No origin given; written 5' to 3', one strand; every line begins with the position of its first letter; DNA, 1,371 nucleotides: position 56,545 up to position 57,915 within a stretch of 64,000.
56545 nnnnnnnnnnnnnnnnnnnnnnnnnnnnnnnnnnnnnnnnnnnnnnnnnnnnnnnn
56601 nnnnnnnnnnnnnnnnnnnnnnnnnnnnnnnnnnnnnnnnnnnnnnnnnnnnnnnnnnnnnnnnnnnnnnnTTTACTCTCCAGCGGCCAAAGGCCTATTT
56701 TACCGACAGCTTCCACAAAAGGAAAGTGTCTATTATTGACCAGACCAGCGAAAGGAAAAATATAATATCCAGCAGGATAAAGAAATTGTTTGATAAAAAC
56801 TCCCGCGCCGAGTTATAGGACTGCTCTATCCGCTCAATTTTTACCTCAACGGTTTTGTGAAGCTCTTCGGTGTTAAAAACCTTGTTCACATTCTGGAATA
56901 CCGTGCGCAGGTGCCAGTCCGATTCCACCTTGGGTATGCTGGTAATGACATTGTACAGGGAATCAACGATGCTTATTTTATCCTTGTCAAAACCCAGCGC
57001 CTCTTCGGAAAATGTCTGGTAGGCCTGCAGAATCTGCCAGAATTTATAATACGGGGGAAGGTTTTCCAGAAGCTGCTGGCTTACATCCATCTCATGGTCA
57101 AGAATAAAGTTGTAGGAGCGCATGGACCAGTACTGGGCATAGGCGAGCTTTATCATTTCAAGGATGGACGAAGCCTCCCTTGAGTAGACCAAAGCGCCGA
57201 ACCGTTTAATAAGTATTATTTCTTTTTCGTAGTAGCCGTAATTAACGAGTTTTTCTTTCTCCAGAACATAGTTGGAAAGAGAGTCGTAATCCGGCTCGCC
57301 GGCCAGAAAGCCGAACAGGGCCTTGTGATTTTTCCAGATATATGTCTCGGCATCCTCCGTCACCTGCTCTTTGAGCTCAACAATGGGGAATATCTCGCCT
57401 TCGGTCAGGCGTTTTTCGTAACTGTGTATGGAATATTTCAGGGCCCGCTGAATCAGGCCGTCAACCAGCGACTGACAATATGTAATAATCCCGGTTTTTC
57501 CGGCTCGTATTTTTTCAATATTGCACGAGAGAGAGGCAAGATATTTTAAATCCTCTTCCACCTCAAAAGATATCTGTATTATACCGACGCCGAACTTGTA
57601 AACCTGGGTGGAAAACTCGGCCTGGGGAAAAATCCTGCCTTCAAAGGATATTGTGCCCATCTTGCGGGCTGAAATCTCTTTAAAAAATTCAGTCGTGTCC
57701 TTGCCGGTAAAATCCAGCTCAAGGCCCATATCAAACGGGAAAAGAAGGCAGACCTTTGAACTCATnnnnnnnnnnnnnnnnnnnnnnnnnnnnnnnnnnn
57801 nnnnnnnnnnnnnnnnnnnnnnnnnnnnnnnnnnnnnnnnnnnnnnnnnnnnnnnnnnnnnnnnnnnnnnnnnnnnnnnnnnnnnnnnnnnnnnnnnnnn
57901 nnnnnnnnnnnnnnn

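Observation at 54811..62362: Translationally chained seven-gene operon mixing nucleoside salvage, phosphate transport and three unknown proteins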

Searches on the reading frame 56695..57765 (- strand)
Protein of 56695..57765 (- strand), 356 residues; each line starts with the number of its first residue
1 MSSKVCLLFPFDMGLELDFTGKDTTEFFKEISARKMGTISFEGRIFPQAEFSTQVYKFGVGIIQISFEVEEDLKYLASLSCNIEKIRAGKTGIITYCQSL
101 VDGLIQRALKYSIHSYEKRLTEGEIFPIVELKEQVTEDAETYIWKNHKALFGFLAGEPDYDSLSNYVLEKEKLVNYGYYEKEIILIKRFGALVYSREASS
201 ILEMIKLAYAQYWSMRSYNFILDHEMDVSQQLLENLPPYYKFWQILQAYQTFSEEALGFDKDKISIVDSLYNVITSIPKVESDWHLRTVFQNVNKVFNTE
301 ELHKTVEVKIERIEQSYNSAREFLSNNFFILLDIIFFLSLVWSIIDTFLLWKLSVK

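Call 4: search_protein_families(library=pfam, proteins=[window:56695-57765:-], max_evalue=0.01)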
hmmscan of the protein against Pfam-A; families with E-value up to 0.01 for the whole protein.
window:56695-57765:- (356 aa): 0 families

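Call 5: search_protein_families(library=ncbifam, proteins=[window:56695-57765:-], max_evalue=0.01)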
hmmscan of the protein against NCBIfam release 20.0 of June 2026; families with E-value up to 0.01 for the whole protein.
window:56695-57765:- (356 aa): 0 families

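Call 6: search_protein_families(library=padloc, proteins=[window:56695-57765:-], max_evalue=0.01)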
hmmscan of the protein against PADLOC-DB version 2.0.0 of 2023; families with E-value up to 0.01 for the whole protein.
window:56695-57765:- (356 aa): 0 families

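Call 7: find_homologous_proteins(query=window:56695-57765:-, max_evalue=0.001)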
Query window:56695-57765:- (356 aa): 164 proteins with E <= 0.001 among 2405 candidates; the best 120 are listed.
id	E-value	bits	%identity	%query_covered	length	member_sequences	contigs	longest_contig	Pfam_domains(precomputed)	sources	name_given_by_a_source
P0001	2.4e-182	624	78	100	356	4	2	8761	-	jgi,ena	-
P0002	5.9e-171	586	74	100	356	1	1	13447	-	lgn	-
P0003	8.7e-171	586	72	100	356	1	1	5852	-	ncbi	ncbi:MAG: hypothetical protein ACYC5N_06875 [Endomicrobiales bacterium]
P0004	1.6e-170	585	74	100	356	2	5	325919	-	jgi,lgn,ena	-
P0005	3.1e-170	584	73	100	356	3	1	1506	PF27233.1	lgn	-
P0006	8.8e-169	579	72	100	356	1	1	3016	-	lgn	-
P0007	9.4e-169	579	71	100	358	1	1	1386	PF27233.1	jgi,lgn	jgi:hypothetical protein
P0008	6.2e-168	577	72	100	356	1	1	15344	PF27233.1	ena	-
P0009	8.9e-168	576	70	100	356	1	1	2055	PF27233.1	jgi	jgi:hypothetical protein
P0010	6.5e-167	573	70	100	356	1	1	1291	-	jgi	jgi:hypothetical protein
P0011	7.8e-167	573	72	100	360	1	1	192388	PF27233.1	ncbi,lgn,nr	ncbi:MAG: hypothetical protein JW803_01025 [Endomicrobiales bacterium]|nr:hypothetical protein [Endo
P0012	9.6e-166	569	72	100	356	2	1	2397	-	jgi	jgi:hypothetical protein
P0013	9.2e-165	566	69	100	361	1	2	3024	-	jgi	jgi:hypothetical protein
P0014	1.1e-164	566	69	100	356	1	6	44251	PF27233.1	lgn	-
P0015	1.6e-164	565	72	100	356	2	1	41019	PF27233.1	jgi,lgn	jgi:hypothetical protein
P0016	8.1e-164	563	70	100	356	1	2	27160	PF27233.1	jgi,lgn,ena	jgi:hypothetical protein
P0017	3.3e-163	561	70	100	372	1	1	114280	PF27233.1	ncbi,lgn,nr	ncbi:MAG: hypothetical protein LHV68_08280 [Elusimicrobia bacterium]|nr:hypothetical protein [Candid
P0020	8.6e-160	550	68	100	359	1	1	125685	PF27233.1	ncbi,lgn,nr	ncbi:MAG: hypothetical protein JW871_02425 [Endomicrobiales bacterium]|nr:hypothetical protein [Endo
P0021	1.4e-159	549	67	100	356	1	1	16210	PF27233.1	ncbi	-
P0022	6.6e-159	547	72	97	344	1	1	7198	PF27233.1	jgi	jgi:hypothetical protein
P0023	1.5e-157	542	68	99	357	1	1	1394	PF27233.1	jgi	jgi:hypothetical protein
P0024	6.4e-153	527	66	100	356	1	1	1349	PF27233.1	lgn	-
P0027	1.4e-151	523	66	100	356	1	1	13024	PF27233.1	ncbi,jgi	ncbi:MAG: hypothetical protein ABSH12_05815 [Endomicrobiales bacterium]|jgi:hypothetical protein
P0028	3.5e-151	521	65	100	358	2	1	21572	PF27233.1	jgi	jgi:hypothetical protein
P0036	4.5e-134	465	58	99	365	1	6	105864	PF27233.1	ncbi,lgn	-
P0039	2.8e-132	459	56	100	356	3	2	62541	PF27233.1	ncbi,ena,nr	ncbi:MAG TPA: hypothetical protein P5079_00130 [Elusimicrobiota bacterium]|nr:hypothetical protein [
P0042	9.9e-132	457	55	100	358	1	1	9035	PF27233.1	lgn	-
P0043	3.2e-131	456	56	100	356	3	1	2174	PF27233.1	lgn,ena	-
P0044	3.6e-131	456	55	100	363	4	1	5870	PF27233.1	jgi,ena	-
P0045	4.3e-131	455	56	99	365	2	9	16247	PF27233.1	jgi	jgi:hypothetical protein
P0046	5.2e-131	455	55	100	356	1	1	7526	PF27233.1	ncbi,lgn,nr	ncbi:MAG: hypothetical protein HY548_07560 [Elusimicrobia bacterium]|nr:hypothetical protein [Elusim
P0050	9.5e-130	451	57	96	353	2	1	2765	PF27233.1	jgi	-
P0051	1.1e-129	451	55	100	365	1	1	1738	PF27233.1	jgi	-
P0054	5.2e-129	449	56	99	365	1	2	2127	PF27233.1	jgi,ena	-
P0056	1.1e-128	448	55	99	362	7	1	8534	PF27233.1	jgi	-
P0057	1.4e-128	447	54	99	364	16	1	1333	PF27233.1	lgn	-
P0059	2.2e-128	447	57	100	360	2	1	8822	PF27233.1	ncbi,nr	ncbi:MAG: hypothetical protein QME32_02970 [Endomicrobiia bacterium]|nr:hypothetical protein [Endomi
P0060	3.2e-128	446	54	100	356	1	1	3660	PF27233.1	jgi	jgi:hypothetical protein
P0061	4.0e-128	446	54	99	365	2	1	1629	PF27233.1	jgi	jgi:hypothetical protein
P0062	5.2e-128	445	54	99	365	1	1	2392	PF27233.1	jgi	-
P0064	1.3e-127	444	56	100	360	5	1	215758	PF27233.1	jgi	jgi:hypothetical protein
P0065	7.8e-127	441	53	100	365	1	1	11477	PF27233.1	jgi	jgi:hypothetical protein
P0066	8.2e-127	441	52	100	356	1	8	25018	PF27233.1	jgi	jgi:hypothetical protein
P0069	3.9e-126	439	53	100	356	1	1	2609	PF27233.1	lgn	-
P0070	3.9e-126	439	54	99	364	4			PF27233.1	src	-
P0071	5.1e-126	439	54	99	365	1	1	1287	PF27233.1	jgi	jgi:hypothetical protein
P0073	8.0e-126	438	53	100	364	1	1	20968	PF27233.1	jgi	jgi:hypothetical protein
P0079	8.0e-125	435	55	100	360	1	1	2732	PF27233.1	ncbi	-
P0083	2.7e-124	433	53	98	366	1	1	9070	PF27233.1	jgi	jgi:hypothetical protein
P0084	3.0e-124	433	55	96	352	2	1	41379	PF27233.1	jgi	jgi:hypothetical protein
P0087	4.7e-124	432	52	100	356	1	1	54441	PF27233.1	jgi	jgi:hypothetical protein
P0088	1.6e-123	430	51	100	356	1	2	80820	PF27233.1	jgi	-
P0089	1.9e-123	430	53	100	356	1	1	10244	PF27233.1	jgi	jgi:hypothetical protein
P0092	3.2e-123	429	53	99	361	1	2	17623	PF27233.1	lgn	-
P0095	6.4e-123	429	53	100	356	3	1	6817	PF27233.1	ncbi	ncbi:MAG: hypothetical protein ACT4O3_04940 [Elusimicrobiota bacterium]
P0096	2.0e-122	427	56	97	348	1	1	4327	PF27233.1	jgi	jgi:hypothetical protein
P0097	1.1e-121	424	55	96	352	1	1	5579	PF27233.1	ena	-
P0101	1.9e-120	420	51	100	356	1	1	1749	PF27233.1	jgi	jgi:hypothetical protein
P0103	8.7e-120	418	52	100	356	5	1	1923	PF27233.1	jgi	jgi:hypothetical protein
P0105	3.8e-119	416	51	100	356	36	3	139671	PF27233.1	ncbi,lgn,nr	ncbi:MAG: hypothetical protein KBD85_01825 [Elusimicrobia bacterium]|nr:hypothetical protein [Elusim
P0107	1.9e-118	414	51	100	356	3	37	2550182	PF27233.1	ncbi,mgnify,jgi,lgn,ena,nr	ncbi:MAG: hypothetical protein IPN65_06835 [Elusimicrobia bacterium]|mgnify:CR=1 FL=1|jgi:hypothetic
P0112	7.7e-117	409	50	100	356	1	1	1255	PF27233.1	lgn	-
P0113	2.2e-116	407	51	100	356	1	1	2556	PF27233.1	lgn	-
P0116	1.0e-115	405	52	100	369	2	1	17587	PF27233.1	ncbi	-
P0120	3.6e-115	403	50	98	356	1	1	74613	PF27233.1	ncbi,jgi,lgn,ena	-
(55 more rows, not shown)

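Call 9: search_protein_families(library=pfam, proteins=[window:56695-57765:-, P0107, P0011], max_evalue=10)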
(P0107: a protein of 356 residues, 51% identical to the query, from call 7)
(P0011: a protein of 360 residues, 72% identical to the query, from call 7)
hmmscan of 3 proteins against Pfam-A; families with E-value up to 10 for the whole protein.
window:56695-57765:- (356 aa): 3 families
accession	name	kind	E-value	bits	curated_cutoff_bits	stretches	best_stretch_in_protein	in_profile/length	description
PF20317.4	HTH_60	-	0.065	14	24.1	1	296-341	18-66/140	Helix-turn-helix domain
PF17272.7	DUF5337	-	0.24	11.7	27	1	324-352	39-67/74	Family of unknown function (DUF5337)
PF15915.11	BAT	-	0.28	11.4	25.8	1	15-45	4-34/156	GAF and HTH_10 associated domain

P0107 (356 aa): 1 family
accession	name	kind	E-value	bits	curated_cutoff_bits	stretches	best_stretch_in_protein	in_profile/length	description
PF17817.7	PDZ_5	-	0.19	12.3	23.6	1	110-126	43-59/71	PDZ domain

P0011 (360 aa): 1 family
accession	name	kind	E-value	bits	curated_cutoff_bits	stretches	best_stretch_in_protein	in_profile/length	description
PF17272.7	DUF5337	-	0.069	13.5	27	1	328-356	39-67/74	Family of unknown function (DUF5337)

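Call 10: find_related_loci(query=A1, collection=genome_contigs, flank=10000)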
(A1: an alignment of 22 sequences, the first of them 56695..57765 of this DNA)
Query A1 (356 aa) in genome_contigs; peptide patterns used: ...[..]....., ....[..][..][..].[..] (x = any residue, [..] = any of these).
192 stretches matched a pattern; 60 encode a relative of the query (tblastn E <= 1e-3); 57 distinct loci.
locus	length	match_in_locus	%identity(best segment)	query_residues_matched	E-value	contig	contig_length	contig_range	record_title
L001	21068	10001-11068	72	1-356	2e-175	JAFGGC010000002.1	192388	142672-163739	MAG: Endomicrobiales bacterium isolate Zod_Metabat.1366 k87_663108, whole genome shotgun sequence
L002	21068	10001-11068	68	1-356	3e-168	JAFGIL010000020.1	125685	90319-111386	MAG: Endomicrobiales bacterium isolate Zod_Metabat.202 k87_3234967, whole genome shotgun sequence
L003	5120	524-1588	69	2-356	3e-169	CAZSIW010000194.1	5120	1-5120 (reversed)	MAG TPA_asm: uncultured Elusimicrobiales bacterium isolate binchicken_co3_602 genome assembly, contig: NODE_53601_length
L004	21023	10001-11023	71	1-341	1e-164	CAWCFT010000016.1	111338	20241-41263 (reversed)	MAG: Endomicrobiales bacterium isolate MFD01231.bin.3.74 genome assembly, contig: contig_47309, whole genome shotgun seq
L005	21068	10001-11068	67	1-356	3e-163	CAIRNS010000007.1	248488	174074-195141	MAG: uncultured Elusimicrobia bacterium isolate AM-2014_bin-1828 genome assembly, contig: bin-1828:07/31, whole genome s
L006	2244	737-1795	64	4-356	2e-171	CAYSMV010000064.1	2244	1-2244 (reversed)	MAG TPA_asm: uncultured Desulfobacterales bacterium isolate SRP067234_co1_226 genome assembly, contig: k99_685934, whole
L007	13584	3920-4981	64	7-353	9e-158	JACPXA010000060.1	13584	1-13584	MAG: Elusimicrobia bacterium isolate NC_groundwater_825_Pr1_B-0.1um_59_9 Montesol18_Bp1_scaffold_441712, whole genome sh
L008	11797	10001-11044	56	7-354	5e-140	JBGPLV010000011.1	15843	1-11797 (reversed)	MAG: Elusimicrobiota bacterium isolate OBJ_0618_7090110_253 k141_4411230_length_15843_cov_9.0000, whole genome shotgun s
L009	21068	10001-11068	56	1-356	3e-139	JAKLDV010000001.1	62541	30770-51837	MAG: Elusimicrobia bacterium isolate RA.bin118 RA.bin118_1, whole genome shotgun sequence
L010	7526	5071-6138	55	1-356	2e-138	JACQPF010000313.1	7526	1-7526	MAG: Elusimicrobia bacterium isolate NC_groundwater_1300_Ag_S-0.2um_60_19 S_p2_S4_coassembly_k141_3159052, whole genome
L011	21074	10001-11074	57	1-354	1e-137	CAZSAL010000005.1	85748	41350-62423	MAG TPA_asm: uncultured Elusimicrobia sp. isolate binchicken_co3_511 genome assembly, contig: NODE_688_length_85748_cov_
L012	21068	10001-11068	53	1-356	1e-137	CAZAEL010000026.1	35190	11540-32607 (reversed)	MAG TPA_asm: uncultured Elusimicrobia sp. isolate binchicken_co130_1 genome assembly, contig: NODE_1460_length_35190_cov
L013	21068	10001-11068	52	1-356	1e-133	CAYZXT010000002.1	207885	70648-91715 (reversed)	MAG TPA_asm: uncultured Elusimicrobia sp. isolate SRP323723_co1_143 genome assembly, contig: NODE_39_length_207885_cov_8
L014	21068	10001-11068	52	1-356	5e-133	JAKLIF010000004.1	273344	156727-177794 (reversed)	MAG: Elusimicrobia bacterium isolate RA.bin80 RA.bin80_4, whole genome shotgun sequence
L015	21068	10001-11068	54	1-356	9e-133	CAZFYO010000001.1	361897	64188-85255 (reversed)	MAG TPA_asm: uncultured Elusimicrobia sp. isolate SRP342105_co1_313 genome assembly, contig: NODE_14_length_361897_cov_1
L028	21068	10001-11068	48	1-356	1e-122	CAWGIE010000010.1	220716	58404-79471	MAG: uncultured bacterium isolate MFD02416.bin.2.262 genome assembly, contig: contig_26844, whole genome shotgun sequenc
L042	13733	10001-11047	46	5-356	8e-107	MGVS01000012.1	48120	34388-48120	MAG: Elusimicrobia bacterium RIFOXYD2_FULL_34_15 rifoxyd2_full_scaffold_124, whole genome shotgun sequence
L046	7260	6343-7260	49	1-306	1e-105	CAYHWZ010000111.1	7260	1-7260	MAG TPA_asm: uncultured Elusimicrobia bacterium isolate ERP119705_co15_595 genome assembly, contig: NODE_12866_length_72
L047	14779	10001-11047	45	5-356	7e-104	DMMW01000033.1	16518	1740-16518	MAG TPA_asm: Elusimicrobia bacterium isolate UBA9627 contig_1059, whole genome shotgun sequence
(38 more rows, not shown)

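Call 23: predict_structure(alignment_id=A2)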
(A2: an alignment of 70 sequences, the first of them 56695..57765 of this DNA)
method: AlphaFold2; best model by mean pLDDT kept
length: 356 residues; sequences in the alignment: 70
mean_pLDDT: 86.3   pTM: 0.81
mean pLDDT of the five models: 86.3, 85.7, 85.1, 81.5, 80.7
residues with pLDDT >= 90: 140; 70-90: 189; 50-70: 23; < 50: 4
segments of 3 or more residues with pLDDT < 50: 22-25
pLDDT, mean of each block of 10 residues (from residue 1): 93 81 53 74 89 86 93 91 90 91 85 85 92 84 90 88 83 85 91 92 91 92 92 85 85 89 85 61 81 88 92 91 87 91 94 91
secondary structure, 60 per line:
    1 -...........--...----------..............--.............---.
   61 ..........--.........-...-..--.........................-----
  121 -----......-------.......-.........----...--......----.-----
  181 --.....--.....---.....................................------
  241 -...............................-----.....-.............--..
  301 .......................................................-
elements in order: E2-12 E15-17 E28-41 E44-56 E60-70 H73-81 H93-111 E112-115 E126-131 H139-145 H147-155 H165-170 E183-187 E190-194 H198-234 H242-272 H278-282 H284-296 H299-355
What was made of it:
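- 56695..57765 (-): p356: tail-anchored membrane protein of Pfam family PF27233 (MJ0711_N), function unknown. AF2 model with pLDDT 86 and pTM 0.81: N-terminal alpha/beta domain, long helices and a C-terminal TM helix (call 23).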

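Call 26: fold_search(model_id=the predicted structure, library=pdb)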
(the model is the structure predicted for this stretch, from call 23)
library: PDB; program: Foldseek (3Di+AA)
matches with E <= 10: 1011; with E <= 0.001: 0
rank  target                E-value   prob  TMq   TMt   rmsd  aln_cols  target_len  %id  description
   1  8tmb_B                1.0e-02  0.33  0.16  0.16  18.2       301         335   13  Cryo-EM structure of CorA in complex with conformation-specific synthetic antibody C12 and 20 mM MgCl2, State MG20-1 (released 2025-02-12)
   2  4ev6_A                2.8e-02  0.60  0.22  0.24  17.6       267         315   13  The complete structure of CorA magnesium transporter from Methanocaldococcus jannaschii (released 2012-10-31)
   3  8tmc_B                3.1e-02  0.41  0.19  0.20  17.9       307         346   12  Cryo-EM structure of CorA in complex with conformation-specific synthetic antibody C12 and 20 mM MgCl2, State MG20-2 (released 2025-02-12)
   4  8tmc_C                3.1e-02  0.21  0.16  0.17  19.1       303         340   14  Cryo-EM structure of CorA in complex with conformation-specific synthetic antibody C12 and 20 mM MgCl2, State MG20-2 (released 2025-02-12)
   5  8tmd_E                4.3e-02  0.20  0.16  0.17  18.6       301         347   11  Cryo-EM structure of CorA in complex with conformation-specific synthetic antibody C18 and 100 uM MgCl2, State MG0.1-1 (released 2025-02-12)
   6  8tmc_E                6.4e-02  0.18  0.16  0.16  17.7       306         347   13  Cryo-EM structure of CorA in complex with conformation-specific synthetic antibody C12 and 20 mM MgCl2, State MG20-2 (released 2025-02-12)
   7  4i0u_E                6.8e-02  0.16  0.17  0.17  18.0       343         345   10  Improved structure of Thermotoga maritima CorA at 2.7 A resolution (released 2013-03-06)
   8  8tmb_A                9.5e-02  0.14  0.16  0.16  17.8       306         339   12  Cryo-EM structure of CorA in complex with conformation-specific synthetic antibody C12 and 20 mM MgCl2, State MG20-1 (released 2025-02-12)
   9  8tmn_E                1.0e-01  0.14  0.17  0.17  18.3       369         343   13  Cryo-EM structure of magnesium depleted CorA in complex with conformation-specific synthetic antibody C18, State MGD-1 (released 2025-02-12)
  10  7ctq_A                1.1e-01  0.72  0.16  0.14   7.4       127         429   11  Peptidyl tryptophan dihydroxylase QhpG essential for tryptophylquinone cofactor biogenesis (released 2021-02-17)
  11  4i0u_H                1.3e-01  0.12  0.16  0.16  19.1       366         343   11  Improved structure of Thermotoga maritima CorA at 2.7 A resolution (released 2013-03-06)
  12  8dhb_I                1.3e-01  0.10  0.10  0.10  15.7       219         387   10  Active FLCN GAP complex (released 2022-09-28)
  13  9s9i_A                2.1e-01  0.18  0.14  0.24  23.2       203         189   13  S. islandicus CdvA (non-polymerising mutant) (released 2026-01-28)
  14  5a65_A                2.5e-01  0.09  0.10  0.16  14.0       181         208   10  Crystal structure of mouse thiamine triphosphatase in complex with thiamine diphosphate, orthophosphate and magnesium  (released 2015-08-05)
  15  9azl_A                3.3e-01  0.04  0.12  0.07  31.2       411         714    8  Cryo-EM structure of the ABC transporter PCAT1 bound with MgADP class1 (released 2024-10-30)
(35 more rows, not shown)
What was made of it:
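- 56695..57765 (-): The top Foldseek PDB hits are CorA/Mrs2 but weak (E 0.01-0.1, TM 0.16-0.24) (call 26).
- On CorA/Mrs2 metal-ion transporter: Top Foldseek hits, but E 0.01-0.1 and TM 0.16-0.24 (call 26).
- Closest known: CorA/Mrs2 magnesium channels. Same: CorA/Mrs2 entries take the top Foldseek ranks (calls 23, 26).
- CorA/Mrs2 structures are the top Foldseek hits (call 26).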

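Call 31: search_solved_structures(query=A2, max_evalue=10, show_alignments=2)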
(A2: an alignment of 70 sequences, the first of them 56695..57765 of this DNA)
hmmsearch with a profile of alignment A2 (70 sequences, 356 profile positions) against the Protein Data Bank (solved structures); distinct sequences matched with E-value up to 10: 0.

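Call 34: search_protein_representatives(alignment_id=A2)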
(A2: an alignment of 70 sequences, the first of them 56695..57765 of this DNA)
Query: 70 sequences, 356 profile positions. Proteins with E-value up to 0.001 (for the whole library): 186; up to 1e-10: 58; up to 1e-30: 19. The best 150 are listed.
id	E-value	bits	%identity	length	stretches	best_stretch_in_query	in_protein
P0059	3.4e-162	556.2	-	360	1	1-356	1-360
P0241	3.1e-128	444.5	-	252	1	105-356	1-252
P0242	2.3e-123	428.4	-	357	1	1-354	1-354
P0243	3.4e-117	408.1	-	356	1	2-356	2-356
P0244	1.3e-115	403.0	-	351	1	3-356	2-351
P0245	1.3e-107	376.6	-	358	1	1-356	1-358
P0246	1.1e-101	357.1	-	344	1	5-345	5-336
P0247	3.6e-98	345.6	-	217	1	73-289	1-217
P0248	1.2e-94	334.0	-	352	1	1-356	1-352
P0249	3.0e-92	326.1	-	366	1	4-352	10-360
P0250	1.3e-85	304.2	-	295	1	186-356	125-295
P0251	1.8e-68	247.9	-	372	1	3-338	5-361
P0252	1.4e-56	208.8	-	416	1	47-351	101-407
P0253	7.8e-53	196.4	-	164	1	1-156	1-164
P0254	5.4e-49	183.8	-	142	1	1-137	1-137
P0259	8.4e-30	120.7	-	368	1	30-342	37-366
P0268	2.8e-18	82.8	-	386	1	50-327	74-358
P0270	3.6e-16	75.8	-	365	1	52-344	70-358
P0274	1.9e-14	70.1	-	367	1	47-343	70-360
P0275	2.1e-14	70.0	-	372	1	39-348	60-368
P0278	4.7e-14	68.9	-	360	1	5-349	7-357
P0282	2.7e-13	66.4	-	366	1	49-344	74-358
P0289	3.8e-12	62.6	-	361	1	51-354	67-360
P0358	1.1e-06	44.6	-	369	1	48-340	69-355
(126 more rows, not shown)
